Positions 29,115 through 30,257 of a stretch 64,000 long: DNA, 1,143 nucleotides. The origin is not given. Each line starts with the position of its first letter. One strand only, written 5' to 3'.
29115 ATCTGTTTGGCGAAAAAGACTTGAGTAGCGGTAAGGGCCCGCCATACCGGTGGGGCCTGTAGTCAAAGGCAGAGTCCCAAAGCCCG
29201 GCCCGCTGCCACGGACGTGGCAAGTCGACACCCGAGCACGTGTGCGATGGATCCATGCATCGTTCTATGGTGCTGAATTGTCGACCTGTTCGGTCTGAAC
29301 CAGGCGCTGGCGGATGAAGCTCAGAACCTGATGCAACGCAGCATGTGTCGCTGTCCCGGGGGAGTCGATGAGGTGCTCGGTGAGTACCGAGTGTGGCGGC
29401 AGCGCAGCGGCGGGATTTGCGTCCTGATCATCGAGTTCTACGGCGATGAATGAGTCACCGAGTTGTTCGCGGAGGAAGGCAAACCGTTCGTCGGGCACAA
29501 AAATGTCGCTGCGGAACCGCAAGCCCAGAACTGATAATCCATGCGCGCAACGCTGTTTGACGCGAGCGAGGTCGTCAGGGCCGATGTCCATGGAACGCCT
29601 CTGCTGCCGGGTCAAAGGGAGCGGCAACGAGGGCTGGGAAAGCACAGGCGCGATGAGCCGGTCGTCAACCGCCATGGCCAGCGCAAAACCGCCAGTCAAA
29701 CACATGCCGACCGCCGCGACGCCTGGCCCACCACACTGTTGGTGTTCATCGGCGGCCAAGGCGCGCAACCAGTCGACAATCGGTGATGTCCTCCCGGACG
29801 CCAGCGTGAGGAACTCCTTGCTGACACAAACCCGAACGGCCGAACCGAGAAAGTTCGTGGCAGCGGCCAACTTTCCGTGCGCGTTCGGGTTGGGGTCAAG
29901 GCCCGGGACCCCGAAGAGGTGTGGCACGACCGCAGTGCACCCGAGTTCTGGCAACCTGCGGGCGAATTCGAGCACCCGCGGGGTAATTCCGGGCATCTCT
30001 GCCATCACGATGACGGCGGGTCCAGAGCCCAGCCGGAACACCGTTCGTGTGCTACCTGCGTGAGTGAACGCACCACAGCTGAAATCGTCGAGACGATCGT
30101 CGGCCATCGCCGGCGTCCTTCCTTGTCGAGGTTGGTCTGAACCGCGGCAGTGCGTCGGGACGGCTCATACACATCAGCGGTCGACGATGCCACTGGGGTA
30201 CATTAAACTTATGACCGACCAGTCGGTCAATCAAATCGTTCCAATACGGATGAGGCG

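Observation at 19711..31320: Three copies of an operator palindrome link a TetR operon, an antigen-85 paralog and a hydrolase gene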

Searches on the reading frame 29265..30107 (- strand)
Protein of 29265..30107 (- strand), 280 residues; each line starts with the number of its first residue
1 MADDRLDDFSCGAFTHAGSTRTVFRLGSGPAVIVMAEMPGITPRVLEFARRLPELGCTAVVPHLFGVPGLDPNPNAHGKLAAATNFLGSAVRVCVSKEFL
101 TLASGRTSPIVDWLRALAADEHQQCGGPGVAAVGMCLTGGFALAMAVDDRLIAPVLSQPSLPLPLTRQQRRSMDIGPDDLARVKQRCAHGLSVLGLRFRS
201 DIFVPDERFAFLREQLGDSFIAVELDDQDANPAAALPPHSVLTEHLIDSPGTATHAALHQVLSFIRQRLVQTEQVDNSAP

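Call 6: search_protein_families(library=pfam, proteins=[window:29265-30107:-])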
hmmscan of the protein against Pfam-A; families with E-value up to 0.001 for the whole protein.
window:29265-30107:- (280 aa): 1 family
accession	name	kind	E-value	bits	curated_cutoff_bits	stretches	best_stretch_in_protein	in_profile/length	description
PF01738.24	DLH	-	1.8e-05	24.9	21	1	29-153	13-123/217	Dienelactone hydrolase family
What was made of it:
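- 29265..30107 (-): Dienelactone-hydrolase-like gene, divergent from the Ag85 paralog. It matches Pfam DLH at 1.8e-5 (call 6).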

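Call 38: search_protein_families(library=ncbifam, proteins=[window:29265-30107:-], max_evalue=0.001)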
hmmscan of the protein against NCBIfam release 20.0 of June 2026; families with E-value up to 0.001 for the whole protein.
window:29265-30107:- (280 aa): 0 families

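Call 64: search_solved_structures(query=window:29265-30107:-, max_evalue=0.001)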
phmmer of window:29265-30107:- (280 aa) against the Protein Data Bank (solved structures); distinct sequences matched with E-value up to 0.001: 0.
